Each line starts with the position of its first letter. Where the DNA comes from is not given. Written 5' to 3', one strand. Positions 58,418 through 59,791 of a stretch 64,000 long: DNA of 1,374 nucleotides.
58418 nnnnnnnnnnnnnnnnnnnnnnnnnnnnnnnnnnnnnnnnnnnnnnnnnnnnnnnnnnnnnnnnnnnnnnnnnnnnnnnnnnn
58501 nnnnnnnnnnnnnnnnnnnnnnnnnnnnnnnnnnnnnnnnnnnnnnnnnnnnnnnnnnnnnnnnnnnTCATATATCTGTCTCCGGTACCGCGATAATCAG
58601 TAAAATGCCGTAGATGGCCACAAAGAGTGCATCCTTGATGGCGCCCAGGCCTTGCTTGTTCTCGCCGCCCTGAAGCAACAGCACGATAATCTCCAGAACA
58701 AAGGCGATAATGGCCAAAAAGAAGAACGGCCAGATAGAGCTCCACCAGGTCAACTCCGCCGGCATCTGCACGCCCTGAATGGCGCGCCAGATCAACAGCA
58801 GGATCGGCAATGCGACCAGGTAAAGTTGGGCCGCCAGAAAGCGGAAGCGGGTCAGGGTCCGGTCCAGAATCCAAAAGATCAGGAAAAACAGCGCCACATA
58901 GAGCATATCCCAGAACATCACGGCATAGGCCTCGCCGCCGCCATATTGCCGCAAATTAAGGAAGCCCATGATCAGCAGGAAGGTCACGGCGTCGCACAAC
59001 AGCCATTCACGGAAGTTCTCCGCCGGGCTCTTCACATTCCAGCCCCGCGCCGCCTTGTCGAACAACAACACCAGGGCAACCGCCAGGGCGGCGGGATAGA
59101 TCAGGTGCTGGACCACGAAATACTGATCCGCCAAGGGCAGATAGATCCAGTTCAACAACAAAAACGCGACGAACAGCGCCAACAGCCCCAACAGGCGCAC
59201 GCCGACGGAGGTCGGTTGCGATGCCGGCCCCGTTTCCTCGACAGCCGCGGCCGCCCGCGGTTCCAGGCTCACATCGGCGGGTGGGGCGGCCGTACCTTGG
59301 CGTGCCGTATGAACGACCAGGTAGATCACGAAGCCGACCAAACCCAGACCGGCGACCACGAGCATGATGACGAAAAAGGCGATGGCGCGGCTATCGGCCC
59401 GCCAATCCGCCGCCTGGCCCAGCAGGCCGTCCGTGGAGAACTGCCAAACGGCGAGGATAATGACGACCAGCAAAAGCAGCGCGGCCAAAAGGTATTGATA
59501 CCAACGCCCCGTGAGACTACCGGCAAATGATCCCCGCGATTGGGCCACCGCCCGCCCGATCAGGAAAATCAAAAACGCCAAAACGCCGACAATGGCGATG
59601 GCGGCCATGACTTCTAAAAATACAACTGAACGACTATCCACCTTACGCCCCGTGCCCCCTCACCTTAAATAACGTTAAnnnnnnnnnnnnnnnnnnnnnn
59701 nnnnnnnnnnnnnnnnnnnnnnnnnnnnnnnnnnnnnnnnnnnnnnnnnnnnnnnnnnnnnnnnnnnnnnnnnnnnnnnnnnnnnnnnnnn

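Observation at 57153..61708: Tightly coupled operon upp / YrdC-like / isochorismatase-like hydrolase / polytopic membrane protein / amidase: candidate carbamoyl- or ureide-processing pathway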

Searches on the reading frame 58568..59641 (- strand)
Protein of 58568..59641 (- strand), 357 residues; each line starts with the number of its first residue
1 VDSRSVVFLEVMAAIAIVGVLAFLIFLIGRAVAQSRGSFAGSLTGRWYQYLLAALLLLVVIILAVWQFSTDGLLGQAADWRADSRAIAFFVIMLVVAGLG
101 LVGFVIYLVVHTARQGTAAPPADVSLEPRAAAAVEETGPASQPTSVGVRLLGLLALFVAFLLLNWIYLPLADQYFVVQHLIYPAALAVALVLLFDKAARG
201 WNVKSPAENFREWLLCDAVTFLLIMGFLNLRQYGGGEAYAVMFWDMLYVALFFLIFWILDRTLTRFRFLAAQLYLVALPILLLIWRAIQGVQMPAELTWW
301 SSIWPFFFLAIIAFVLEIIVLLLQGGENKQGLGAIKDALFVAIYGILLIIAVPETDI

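Call 3: search_protein_families(library=pfam, proteins=[window:58568-59641:-], max_evalue=0.01)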
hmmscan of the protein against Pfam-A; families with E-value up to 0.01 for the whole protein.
window:58568-59641:- (357 aa): 0 families

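Call 4: search_protein_families(library=ncbifam, proteins=[window:58568-59641:-], max_evalue=0.01)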
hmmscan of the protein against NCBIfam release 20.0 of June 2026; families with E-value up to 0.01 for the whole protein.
window:58568-59641:- (357 aa): 0 families

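Call 31: find_homologous_proteins(query=window:58568-59641:-, max_evalue=0.001)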
Query window:58568-59641:- (357 aa): 474 proteins with E <= 0.001 among 8000 candidates; the best 120 are listed.
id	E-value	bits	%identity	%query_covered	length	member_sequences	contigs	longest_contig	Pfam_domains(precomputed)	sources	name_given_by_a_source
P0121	7.2e-213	725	100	97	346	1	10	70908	-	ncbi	-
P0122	3.8e-179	614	84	97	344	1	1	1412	-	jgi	jgi:hypothetical protein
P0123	4.7e-178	610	82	99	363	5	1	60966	-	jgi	jgi:hypothetical protein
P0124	5.6e-178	610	85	97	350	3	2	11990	-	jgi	jgi:hypothetical protein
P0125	1.3e-177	609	80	100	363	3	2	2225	-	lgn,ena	-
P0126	2.7e-172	591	77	100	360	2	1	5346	-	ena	-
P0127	1.7e-171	589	77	99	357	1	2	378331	-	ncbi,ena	-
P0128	5.7e-170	584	76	100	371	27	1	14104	-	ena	-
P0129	2.2e-165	568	74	100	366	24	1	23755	-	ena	-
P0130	3.3e-161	555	78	96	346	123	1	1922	-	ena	-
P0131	1.9e-160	552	74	99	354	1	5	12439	-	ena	-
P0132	3.7e-160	551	77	96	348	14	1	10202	-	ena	-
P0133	1.4e-157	543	72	99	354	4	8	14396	-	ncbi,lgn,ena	-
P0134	7.7e-157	540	76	96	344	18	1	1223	-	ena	-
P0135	3.3e-152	525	70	97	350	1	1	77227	-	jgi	jgi:hypothetical protein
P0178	2.5e-99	351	48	99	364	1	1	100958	-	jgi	jgi:MFS family permease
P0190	1.9e-97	345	51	99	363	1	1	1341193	-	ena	-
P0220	2.9e-94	335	49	99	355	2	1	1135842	-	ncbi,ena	-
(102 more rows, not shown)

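Call 32: find_encoding_contigs(protein=P0190, flank=9000, max_places=1)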
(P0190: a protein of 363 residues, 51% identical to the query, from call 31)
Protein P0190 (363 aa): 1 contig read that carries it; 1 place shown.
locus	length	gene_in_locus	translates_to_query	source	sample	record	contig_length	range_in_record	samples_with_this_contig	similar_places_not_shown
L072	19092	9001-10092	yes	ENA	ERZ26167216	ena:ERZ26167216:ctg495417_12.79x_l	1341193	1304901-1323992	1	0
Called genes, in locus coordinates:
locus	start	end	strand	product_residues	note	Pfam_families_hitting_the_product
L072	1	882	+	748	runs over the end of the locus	PF13385:Laminin_G_3, PF20254:DMFA2_C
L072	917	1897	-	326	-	PF03401:TctC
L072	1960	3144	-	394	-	-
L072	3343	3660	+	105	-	-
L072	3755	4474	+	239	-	PF00857:Isochorismatase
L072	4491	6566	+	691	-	PF05378:Hydant_A_N, PF01968:Hydantoinase_A, PF19278:Hydant_A_C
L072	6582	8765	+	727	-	PF02538:Hydantoinase_B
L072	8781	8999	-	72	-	-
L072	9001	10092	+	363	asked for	-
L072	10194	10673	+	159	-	-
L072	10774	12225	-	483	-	PF07969:Amidohydro_3 (weak), PF01979:Amidohydro_1, PF12890:DHOase (weak), PF07969:Amidohydro_3 (weak)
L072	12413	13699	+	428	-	PF13416:SBP_bac_8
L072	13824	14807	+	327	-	PF00528:BPD_transp_1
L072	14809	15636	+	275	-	PF00528:BPD_transp_1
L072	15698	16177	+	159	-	PF05899:Cupin_3 (weak), PF07883:Cupin_2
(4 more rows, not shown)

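Call 33: find_encoding_contigs(protein=P0220, flank=9000, max_places=1)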
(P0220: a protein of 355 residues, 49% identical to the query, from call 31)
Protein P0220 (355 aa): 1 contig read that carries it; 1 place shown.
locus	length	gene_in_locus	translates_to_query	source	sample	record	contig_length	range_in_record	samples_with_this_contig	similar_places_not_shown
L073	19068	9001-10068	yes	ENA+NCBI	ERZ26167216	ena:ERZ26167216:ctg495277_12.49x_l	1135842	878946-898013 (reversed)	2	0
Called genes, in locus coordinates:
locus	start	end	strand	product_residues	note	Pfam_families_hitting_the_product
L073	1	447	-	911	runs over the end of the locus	PF00384:Molybdopterin, PF01568:Molydop_binding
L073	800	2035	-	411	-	PF01546:Peptidase_M20, PF07687:M20_dimer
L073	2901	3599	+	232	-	PF00857:Isochorismatase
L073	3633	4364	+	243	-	PF00857:Isochorismatase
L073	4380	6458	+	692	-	PF05378:Hydant_A_N, PF01968:Hydantoinase_A, PF19278:Hydant_A_C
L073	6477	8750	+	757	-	PF02538:Hydantoinase_B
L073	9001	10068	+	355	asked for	-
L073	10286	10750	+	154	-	-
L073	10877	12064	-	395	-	PF00724:Oxidored_FMN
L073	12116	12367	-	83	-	-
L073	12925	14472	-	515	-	PF01979:Amidohydro_1, PF07969:Amidohydro_3 (weak)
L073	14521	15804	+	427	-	PF13416:SBP_bac_8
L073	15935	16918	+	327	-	-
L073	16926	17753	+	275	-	PF00528:BPD_transp_1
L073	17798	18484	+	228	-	PF02798:GST_N, PF13409:GST_N_2, PF13417:GST_N_3, PF00043:GST_C (weak)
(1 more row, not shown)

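Call 34: find_encoding_contigs(protein=P0178, flank=9000, max_places=1)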
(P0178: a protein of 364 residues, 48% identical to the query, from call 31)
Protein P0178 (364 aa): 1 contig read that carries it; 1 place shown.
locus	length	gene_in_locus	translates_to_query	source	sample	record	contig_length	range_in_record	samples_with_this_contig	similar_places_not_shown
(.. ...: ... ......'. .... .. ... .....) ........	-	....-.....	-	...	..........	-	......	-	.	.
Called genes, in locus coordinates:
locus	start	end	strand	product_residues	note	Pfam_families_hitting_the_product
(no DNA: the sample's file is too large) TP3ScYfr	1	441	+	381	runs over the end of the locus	PF01321:Creatinase_N, PF00557:Peptidase_M24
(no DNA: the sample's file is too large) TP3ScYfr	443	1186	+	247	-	PF17645:Amdase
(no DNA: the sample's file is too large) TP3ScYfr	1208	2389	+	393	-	PF01321:Creatinase_N, PF00557:Peptidase_M24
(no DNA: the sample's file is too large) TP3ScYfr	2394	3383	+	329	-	PF24827:AstE_AspA_cat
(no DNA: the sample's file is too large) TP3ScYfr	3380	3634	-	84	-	-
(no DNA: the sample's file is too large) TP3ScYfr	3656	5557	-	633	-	PF02538:Hydantoinase_B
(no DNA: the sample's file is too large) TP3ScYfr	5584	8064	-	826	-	PF05378:Hydant_A_N, PF13941:MutL (faint), PF01968:Hydantoinase_A, PF19278:Hydant_A_C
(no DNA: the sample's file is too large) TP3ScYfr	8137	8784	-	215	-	PF00857:Isochorismatase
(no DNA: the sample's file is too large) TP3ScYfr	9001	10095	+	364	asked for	-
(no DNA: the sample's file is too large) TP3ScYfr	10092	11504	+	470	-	PF01425:Amidase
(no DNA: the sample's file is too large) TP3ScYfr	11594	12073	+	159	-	-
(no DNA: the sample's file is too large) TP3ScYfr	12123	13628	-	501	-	PF01979:Amidohydro_1, PF12890:DHOase (weak), PF07969:Amidohydro_3 (weak)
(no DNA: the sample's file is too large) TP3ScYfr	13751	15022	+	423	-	PF13416:SBP_bac_8, PF13343:SBP_bac_6 (weak)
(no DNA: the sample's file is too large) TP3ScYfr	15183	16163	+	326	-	-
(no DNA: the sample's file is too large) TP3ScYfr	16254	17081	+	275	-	PF00528:BPD_transp_1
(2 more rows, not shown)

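Call 49: predict_structure(alignment_id=A2)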
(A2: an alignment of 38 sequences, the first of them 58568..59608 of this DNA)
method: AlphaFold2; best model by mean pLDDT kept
length: 346 residues; sequences in the alignment: 38
mean_pLDDT: 75.3   pTM: 0.64
mean pLDDT of the five models: 75.3, 73.4, 70.3, 69.3, 69.0
residues with pLDDT >= 90: 109; 70-90: 94; 50-70: 119; < 50: 24
segments of 3 or more residues with pLDDT < 50: 1-5, 27-34, 61-63, 344-346
pLDDT, mean of each block of 10 residues (from residue 1): 49 60 49 52 68 58 52 63 69 68 59 58 55 68 82 89 94 94 83 87 95 92 83 92 92 90 93 85 61 87 91 76 94 87 53
secondary structure, 60 per line:
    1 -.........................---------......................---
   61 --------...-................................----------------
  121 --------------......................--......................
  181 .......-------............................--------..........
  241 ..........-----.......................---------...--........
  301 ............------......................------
elements in order: H2-26 H36-57 H73-104 H135-156 H159-187 H195-222 H231-250 H256-278 H293-312 H319-340

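Call 54: fold_search(model_id=the predicted structure, library=pdb)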
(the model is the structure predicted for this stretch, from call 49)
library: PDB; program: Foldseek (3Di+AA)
matches with E <= 10: 348; with E <= 0.001: 0
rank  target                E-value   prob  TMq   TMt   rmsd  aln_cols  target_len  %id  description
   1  5ogk_G                7.1e-01  0.12  0.16  0.17  15.3       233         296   16  Crystal structure of a nucleotide sugar transporter with bound nucleotide sugar. (released 2017-11-22)
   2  7o8q                  8.6e-01  0.20  0.18  0.23  20.0       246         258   15  NmHR light state structure at 22.5 ms (20 - 25 ms) after photoexcitation determined by serial millisecond crystallograph (released 2022-02-09)
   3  4xxj_B                9.9e-01  0.13  0.17  0.23  17.8       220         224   14  Crystal Structure of Escherichia coli-Expressed Halobacterium salinarum Bacteriorhodopsin in the Trimeric Form (released 2015-07-01)
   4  5a45                  1.0e+00  0.14  0.17  0.23  18.0       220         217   14  Structure of Bacteriorhodopsin obtained from 5um crystals by multi crystal data collection (released 2015-11-11)
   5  3ns0                  1.1e+00  0.13  0.17  0.23  18.4       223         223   14  X-ray structure of bacteriorhodopsin (released 2011-05-11)
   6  4pxk                  1.1e+00  0.11  0.16  0.20  19.2       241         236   11  Crystal structure of Haloarcula marismortui bacteriorhodopsin I D94N mutant (released 2014-12-17)
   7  8f6k_B                1.2e+00  0.33  0.25  0.28  10.6       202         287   14  Cryo-EM structure of a Zinc-loaded H263A/D287A mutant of the YiiP-Fab complex (released 2023-02-08)
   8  3caz_B                1.2e+00  0.13  0.15  0.24  30.6       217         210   10  Crystal structure of a BAR protein from Galdieria sulphuraria (released 2008-03-04)
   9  5vn7_A                1.2e+00  0.13  0.18  0.24  17.5       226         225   14  Structure of bacteriorhodopsin from crystals grown at 20 deg Celcius using GlyNCOC15+4 as an LCP host lipid (released 2017-07-12)
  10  9s35_A                1.2e+00  0.08  0.14  0.15  15.3       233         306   16  Cryo-EM structure of Candida albicans Vrg4 bound to an inhibitory nanobody. (released 2025-09-03)
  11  7vv3_R                1.3e+00  0.20  0.18  0.22  19.6       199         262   12  Cryo-EM structure of pseudoallergen receptor MRGPRX2 complex with linear cortistatin-14 (released 2021-12-01)
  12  7vv4_R                1.3e+00  0.20  0.18  0.22  19.6       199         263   12  Cryo-EM structure of pseudoallergen receptor MRGPRX2 complex with linear cortistatin-14, local (released 2021-12-01)
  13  5vn7_B                1.3e+00  0.14  0.18  0.23  19.6       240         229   12  Structure of bacteriorhodopsin from crystals grown at 20 deg Celcius using GlyNCOC15+4 as an LCP host lipid (released 2017-07-12)
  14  2v0o_B                1.3e+00  0.13  0.16  0.20  32.1       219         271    9  FCHO2 F-BAR domain (released 2007-06-26)
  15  1x0i_MODEL_1_1        1.3e+00  0.11  0.17  0.23  17.6       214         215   14  Crystal Structure of the Acid Blue Form of Bacteriorhodopsin (released 2005-08-02)
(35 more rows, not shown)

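Call 56: search_protein_families(library=pfam, alignment_id=A2, max_evalue=0.1)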
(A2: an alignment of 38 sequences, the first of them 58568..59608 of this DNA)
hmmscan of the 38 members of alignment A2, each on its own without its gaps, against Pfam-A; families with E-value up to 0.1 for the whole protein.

A. member 1, window:58568-59608:- (346 aa): 0 families

B. families by the number of members that match (of 38 scanned): 9 families
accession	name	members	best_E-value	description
PF06664.17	WLS-like_TM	2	0.00023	Wntless-like, transmembrane domain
PF15145.11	DUF4577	2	0.029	Domain of unknown function (DUF4577)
PF09843.14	DUF2070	1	0.00053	Predicted membrane protein (DUF2070)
PF15420.11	Abhydrolase_9_N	1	0.003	Alpha/beta-hydrolase family N-terminus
PF10101.14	DUF2339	1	0.0046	Predicted membrane protein (DUF2339)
PF02694.21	UPF0060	1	0.023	Uncharacterised BCR, YnfA/UPF0060 family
PF06724.16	DUF1206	1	0.041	Domain of Unknown Function (DUF1206)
PF08294.17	TIM21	1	0.056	TIM21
PF05313.17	Pox_P21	1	0.084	Poxvirus P21 membrane protein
